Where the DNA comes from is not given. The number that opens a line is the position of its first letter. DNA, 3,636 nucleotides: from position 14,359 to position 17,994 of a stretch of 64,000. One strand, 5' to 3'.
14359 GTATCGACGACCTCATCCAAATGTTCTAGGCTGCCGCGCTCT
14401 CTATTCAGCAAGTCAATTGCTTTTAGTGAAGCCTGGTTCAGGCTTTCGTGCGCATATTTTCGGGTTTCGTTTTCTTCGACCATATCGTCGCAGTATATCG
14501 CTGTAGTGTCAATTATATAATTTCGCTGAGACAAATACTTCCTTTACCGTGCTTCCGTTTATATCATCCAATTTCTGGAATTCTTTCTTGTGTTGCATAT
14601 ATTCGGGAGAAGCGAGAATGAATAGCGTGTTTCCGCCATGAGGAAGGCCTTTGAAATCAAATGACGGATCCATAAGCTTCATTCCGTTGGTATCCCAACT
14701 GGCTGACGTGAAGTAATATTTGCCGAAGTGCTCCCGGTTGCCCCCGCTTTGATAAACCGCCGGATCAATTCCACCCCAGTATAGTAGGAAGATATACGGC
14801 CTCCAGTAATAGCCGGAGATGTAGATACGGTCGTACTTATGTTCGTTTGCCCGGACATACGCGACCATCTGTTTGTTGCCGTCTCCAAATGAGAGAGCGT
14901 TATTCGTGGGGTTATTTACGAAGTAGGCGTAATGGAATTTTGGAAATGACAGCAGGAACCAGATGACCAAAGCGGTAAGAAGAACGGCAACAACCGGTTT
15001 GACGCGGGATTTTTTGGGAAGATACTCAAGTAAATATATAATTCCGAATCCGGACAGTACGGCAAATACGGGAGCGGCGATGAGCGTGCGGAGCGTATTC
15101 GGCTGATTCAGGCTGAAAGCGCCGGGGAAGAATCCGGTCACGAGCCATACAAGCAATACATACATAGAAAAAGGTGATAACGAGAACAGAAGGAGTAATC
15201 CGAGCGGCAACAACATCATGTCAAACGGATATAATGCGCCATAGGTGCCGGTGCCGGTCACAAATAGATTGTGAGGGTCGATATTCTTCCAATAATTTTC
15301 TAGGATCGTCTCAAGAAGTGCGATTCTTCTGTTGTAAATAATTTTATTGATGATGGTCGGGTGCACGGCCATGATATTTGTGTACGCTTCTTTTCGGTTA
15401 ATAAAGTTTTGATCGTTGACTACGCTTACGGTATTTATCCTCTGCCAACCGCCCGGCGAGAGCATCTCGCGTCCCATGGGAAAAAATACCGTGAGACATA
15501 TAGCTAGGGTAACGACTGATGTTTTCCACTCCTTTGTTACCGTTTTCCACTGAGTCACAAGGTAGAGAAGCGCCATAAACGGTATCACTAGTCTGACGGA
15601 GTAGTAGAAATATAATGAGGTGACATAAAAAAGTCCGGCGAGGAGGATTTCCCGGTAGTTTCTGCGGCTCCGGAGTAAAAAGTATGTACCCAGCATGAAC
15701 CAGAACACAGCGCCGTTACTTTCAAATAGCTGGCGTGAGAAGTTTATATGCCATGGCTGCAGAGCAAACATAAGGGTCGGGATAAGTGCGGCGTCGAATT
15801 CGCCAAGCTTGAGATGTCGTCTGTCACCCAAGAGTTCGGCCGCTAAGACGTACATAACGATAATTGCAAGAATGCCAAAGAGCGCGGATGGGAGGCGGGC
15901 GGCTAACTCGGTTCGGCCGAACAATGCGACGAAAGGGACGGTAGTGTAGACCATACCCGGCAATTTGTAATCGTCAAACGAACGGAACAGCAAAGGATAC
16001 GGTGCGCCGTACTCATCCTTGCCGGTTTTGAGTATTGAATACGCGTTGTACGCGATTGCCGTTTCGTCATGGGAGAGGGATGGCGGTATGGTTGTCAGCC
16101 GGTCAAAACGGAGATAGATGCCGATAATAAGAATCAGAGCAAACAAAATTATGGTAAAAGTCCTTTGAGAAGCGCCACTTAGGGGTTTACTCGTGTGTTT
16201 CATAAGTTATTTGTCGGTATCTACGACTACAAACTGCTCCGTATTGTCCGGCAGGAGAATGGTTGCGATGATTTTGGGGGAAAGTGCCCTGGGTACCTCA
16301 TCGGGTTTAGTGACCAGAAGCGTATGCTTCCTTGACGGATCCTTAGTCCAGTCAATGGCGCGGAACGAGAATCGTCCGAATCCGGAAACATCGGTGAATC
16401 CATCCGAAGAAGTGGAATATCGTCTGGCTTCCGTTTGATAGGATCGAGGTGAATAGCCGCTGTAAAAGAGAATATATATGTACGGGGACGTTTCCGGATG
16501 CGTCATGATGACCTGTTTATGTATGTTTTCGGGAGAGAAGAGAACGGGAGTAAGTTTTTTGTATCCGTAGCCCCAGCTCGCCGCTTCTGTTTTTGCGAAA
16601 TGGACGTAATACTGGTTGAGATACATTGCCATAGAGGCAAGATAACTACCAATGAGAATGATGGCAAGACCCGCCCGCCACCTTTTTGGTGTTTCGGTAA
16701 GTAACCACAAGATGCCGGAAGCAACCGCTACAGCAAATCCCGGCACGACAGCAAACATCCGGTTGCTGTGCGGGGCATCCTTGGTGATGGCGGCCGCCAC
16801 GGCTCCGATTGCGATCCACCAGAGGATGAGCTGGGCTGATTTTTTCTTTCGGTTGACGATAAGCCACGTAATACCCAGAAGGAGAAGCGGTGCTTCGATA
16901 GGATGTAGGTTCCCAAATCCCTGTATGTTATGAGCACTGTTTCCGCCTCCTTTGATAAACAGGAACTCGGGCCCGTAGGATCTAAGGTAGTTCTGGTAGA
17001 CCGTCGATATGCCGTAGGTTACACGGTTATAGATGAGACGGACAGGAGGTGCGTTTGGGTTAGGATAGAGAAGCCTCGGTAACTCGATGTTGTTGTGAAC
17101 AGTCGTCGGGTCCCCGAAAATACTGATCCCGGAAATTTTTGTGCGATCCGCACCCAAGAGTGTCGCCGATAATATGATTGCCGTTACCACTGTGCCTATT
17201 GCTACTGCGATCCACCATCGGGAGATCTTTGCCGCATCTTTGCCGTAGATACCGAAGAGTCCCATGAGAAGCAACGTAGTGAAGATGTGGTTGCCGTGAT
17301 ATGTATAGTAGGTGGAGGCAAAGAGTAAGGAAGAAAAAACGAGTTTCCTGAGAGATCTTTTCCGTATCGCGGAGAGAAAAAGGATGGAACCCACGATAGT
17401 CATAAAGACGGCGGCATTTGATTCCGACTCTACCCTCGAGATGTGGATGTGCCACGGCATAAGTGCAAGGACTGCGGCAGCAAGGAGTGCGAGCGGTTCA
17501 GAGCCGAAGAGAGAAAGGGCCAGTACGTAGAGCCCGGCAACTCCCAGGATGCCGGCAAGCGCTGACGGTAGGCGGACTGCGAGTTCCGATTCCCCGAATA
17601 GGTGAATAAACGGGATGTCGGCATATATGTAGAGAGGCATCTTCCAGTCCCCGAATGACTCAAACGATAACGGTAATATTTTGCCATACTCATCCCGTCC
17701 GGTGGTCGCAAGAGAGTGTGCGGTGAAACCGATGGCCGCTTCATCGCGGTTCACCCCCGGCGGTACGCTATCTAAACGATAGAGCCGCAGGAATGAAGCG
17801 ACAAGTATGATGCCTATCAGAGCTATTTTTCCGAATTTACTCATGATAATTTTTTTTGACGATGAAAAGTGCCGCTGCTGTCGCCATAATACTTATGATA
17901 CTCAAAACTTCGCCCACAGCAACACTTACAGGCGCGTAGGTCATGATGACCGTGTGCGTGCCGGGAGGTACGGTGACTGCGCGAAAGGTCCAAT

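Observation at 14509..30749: Five-member GT39/PMT-like family with a shared extra C-terminal soluble domain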

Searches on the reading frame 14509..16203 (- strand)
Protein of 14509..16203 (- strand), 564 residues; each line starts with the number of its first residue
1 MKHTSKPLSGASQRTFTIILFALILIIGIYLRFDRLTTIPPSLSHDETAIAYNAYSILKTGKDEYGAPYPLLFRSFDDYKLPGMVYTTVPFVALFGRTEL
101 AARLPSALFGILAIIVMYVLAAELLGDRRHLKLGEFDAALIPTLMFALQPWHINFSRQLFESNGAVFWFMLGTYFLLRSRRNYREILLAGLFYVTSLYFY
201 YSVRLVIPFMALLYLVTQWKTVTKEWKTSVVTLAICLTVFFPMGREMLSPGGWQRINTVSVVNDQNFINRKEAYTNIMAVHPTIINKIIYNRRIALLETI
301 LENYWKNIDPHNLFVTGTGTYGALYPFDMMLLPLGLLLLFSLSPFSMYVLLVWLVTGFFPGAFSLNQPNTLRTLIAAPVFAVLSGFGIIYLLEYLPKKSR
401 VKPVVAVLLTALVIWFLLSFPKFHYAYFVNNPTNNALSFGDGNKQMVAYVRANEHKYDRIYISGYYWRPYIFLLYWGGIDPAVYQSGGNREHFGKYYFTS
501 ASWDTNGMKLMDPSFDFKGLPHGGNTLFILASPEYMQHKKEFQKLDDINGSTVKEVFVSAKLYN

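Call 5: search_protein_families(library=pfam, proteins=[window:14509-16203:-], max_evalue=0.01)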
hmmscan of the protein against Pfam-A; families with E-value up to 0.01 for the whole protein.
window:14509-16203:- (564 aa): 1 family
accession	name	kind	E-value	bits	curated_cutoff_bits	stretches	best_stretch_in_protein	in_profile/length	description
PF13231.12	PMT_2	-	3.4e-08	34.3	26.1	1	86-242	8-156/160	Dolichyl-phosphate-mannose-protein mannosyltransferase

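Call 7: search_solved_structures(query=A1, max_evalue=1, show_alignments=2)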
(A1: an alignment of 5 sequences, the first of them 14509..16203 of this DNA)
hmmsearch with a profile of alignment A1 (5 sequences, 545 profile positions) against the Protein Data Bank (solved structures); distinct sequences matched with E-value up to 1: 2.
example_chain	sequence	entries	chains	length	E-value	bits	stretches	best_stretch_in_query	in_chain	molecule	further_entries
8i9p_Lh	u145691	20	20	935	0.21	13.5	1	101-207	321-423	dolichyl-diphosphooligosaccharide--protein glycotransferase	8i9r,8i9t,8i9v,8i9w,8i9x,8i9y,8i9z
5ezm_A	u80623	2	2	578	0.43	12.5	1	69-231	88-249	4-amino-4-deoxy-L-arabinose transferase or related glycosyltransferases of PMT family | 4-amino-4-deoxy-L-arabinose (L-Ara4N) transferase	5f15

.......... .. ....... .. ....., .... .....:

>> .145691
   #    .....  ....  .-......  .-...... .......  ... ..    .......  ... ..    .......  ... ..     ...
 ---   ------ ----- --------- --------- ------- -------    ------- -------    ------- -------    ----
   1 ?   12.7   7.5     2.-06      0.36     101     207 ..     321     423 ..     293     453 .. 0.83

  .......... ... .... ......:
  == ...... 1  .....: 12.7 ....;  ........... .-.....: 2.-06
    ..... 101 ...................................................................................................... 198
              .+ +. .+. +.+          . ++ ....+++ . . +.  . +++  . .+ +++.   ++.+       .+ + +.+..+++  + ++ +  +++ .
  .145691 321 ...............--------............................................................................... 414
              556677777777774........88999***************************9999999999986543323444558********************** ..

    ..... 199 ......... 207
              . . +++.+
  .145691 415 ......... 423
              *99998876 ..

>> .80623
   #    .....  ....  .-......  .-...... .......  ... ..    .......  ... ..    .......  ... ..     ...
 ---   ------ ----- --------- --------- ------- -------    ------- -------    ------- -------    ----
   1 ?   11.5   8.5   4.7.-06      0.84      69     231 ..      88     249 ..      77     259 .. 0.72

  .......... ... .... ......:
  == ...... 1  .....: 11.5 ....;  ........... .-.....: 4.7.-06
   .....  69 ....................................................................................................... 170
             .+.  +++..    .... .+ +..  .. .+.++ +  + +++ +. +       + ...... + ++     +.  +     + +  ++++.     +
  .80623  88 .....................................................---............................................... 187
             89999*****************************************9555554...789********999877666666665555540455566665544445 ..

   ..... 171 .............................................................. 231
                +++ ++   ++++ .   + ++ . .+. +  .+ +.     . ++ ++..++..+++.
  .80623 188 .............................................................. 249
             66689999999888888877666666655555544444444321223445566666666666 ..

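Call 8: search_protein_families(library=ncbifam, proteins=[window:14509-16203:-], max_evalue=0.01)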
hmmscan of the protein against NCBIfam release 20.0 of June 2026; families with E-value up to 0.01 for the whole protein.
window:14509-16203:- (564 aa): 1 family
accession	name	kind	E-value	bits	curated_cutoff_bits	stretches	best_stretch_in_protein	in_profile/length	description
TIGR03663.1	TIGR03663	subfamily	6.4e-08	32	126.25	1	20-231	3-195/435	flippase activity-associated protein Agl23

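Call 22: find_related_loci(query=A1, collection=genome_contigs, flank=10000)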
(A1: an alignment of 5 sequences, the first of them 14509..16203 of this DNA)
Query A1 (564 aa) in genome_contigs; peptide patterns used: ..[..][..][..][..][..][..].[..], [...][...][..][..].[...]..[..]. (x = any residue, [..] = any of these).
599 stretches matched a pattern (row limit reached: there are more); 567 encode a relative of the query (tblastn E <= 1e-3); the best 80 are kept; 77 distinct loci.
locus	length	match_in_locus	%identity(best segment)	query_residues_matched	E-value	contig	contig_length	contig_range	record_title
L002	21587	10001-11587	68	23-562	0e+0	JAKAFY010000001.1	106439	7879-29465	MAG: bacterium isolate WY2.bin139 NODE_250_length_106439_cov_2.005597, whole genome shotgun sequence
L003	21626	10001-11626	48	24-562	5e-165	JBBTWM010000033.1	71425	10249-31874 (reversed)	MAG: Patescibacteria group bacterium isolate H41-bin127_1 H41_bin127_1_000000000033, whole genome shotgun sequence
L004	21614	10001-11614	49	21-560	9e-161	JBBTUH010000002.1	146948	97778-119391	MAG: Patescibacteria group bacterium isolate H41-bin250_1 H41_bin250_1_000000000002, whole genome shotgun sequence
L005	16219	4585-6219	48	17-562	4e-153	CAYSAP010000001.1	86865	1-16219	MAG TPA_asm: uncultured Gammaproteobacteria bacterium isolate SRP090828_co2_19 genome assembly, contig: NODE_104_length_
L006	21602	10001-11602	45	19-560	1e-145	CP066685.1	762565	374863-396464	MAG: Candidatus Levyibacteriota bacterium isolate NC_groundwater_389_Ag_B-0.1um_36_40 chromosome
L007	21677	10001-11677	44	1-560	2e-133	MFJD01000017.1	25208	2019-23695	MAG: Candidatus Gottesmanbacteria bacterium RBG_16_52_11 RBG_16_scaffold_8434, whole genome shotgun sequence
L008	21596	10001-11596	38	23-564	4e-108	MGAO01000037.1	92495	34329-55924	MAG: Candidatus Roizmanbacteria bacterium RIFCSPLOWO2_01_FULL_40_14 rifcsplowo2_01_scaffold_425, whole genome shotgun se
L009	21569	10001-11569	37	30-563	1e-92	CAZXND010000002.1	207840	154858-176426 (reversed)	MAG TPA_asm: uncultured Gammaproteobacteria bacterium isolate SRP192515_co1_195 genome assembly, contig: NODE_29_length_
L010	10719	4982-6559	33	11-549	3e-87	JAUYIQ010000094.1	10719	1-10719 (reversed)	MAG: Candidatus Curtissbacteria bacterium isolate C24_metabat.bin.101_sub C24_k141_1109261, whole genome shotgun sequenc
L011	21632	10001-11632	32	14-557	2e-81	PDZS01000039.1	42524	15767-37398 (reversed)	MAG: Deltaproteobacteria bacterium YD0425bin51 scaffold39, whole genome shotgun sequence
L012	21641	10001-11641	32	12-557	3e-78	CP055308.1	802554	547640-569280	MAG: Candidatus Woesebacteria bacterium isolate Ch104a chromosome, complete genome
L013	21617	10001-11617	32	23-556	4e-78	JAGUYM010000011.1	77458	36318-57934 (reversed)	MAG: Candidatus Woesebacteria bacterium isolate DeMMO6_63 c_000000051655, whole genome shotgun sequence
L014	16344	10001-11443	33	19-496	4e-77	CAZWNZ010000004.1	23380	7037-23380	MAG TPA_asm: uncultured Gammaproteobacteria bacterium isolate SRP192927_co3_839 genome assembly, contig: NODE_4426_lengt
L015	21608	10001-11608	33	23-553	2e-76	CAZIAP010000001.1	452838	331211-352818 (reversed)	MAG TPA_asm: uncultured Gammaproteobacteria bacterium isolate SRP144015_co1_80 genome assembly, contig: NODE_5_length_45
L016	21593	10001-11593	35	17-547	1e-74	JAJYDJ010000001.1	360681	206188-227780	MAG: bacterium isolate BP9.bin93 NODE_17_length_360681_cov_2.755842, whole genome shotgun sequence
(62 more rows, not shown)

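Call 64: list_cluster_members(proteins=[P0001, window:14509-16203:-, window:29085-30749:+])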
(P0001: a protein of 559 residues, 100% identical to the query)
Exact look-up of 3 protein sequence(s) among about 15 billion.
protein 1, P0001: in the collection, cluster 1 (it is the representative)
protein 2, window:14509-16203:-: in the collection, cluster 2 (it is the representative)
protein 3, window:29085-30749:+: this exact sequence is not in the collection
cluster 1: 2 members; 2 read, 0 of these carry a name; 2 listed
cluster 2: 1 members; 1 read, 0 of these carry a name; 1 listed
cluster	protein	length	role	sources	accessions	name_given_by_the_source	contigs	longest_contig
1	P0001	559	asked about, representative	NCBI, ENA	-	-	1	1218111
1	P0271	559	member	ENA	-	-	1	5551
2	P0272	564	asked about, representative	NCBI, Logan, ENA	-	-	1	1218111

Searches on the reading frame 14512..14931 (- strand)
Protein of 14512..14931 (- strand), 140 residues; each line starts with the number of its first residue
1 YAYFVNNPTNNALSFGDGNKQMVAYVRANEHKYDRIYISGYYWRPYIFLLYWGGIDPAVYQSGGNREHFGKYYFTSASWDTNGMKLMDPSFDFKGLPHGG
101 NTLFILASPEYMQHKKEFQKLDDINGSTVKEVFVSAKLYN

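Call 41: search_protein_families(library=pfam, proteins=[window:14512-14931:-], max_evalue=10)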
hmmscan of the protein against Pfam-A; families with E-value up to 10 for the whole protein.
window:14512-14931:- (140 aa): 0 families

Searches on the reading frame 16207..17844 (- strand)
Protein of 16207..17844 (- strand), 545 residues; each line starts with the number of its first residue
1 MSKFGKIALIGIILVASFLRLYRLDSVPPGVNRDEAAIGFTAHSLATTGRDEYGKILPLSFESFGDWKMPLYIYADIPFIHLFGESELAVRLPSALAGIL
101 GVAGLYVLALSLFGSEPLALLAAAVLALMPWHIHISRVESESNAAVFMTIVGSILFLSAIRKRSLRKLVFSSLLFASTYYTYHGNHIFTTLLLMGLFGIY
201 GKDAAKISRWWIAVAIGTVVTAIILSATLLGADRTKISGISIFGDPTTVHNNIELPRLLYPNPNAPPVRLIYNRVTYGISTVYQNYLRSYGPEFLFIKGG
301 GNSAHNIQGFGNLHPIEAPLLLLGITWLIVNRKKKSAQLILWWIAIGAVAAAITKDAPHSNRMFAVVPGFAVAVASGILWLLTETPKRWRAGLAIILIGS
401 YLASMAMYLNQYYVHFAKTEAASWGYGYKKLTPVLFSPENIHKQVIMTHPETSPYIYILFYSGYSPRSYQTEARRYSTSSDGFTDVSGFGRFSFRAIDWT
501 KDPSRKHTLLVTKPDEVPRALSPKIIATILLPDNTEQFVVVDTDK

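Call 5: search_protein_families(library=pfam, proteins=[window:16207-17844:-], max_evalue=0.01)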
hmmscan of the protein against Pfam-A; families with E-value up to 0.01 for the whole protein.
window:16207-17844:- (545 aa): 3 families
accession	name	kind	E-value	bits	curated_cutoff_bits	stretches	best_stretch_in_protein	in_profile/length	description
PF13231.12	PMT_2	-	1.5e-09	38.7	26.1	1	79-220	13-153/160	Dolichyl-phosphate-mannose-protein mannosyltransferase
PF02366.24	PMT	-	1.9e-07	31.3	22.7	1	14-174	5-169/245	Dolichyl-phosphate-mannose-protein mannosyltransferase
PF20176.3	DUF6541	-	3.1e-06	26.2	29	1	95-264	188-369/646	Family of unknown function (DUF6541)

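Call 8: search_protein_families(library=ncbifam, proteins=[window:16207-17844:-], max_evalue=0.01)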
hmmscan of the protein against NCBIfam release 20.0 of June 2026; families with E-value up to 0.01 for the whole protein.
window:16207-17844:- (545 aa): 1 family
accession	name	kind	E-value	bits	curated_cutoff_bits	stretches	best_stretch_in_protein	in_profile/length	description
TIGR03663.1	TIGR03663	subfamily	2.7e-05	23.4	126.25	1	8-202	3-182/435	flippase activity-associated protein Agl23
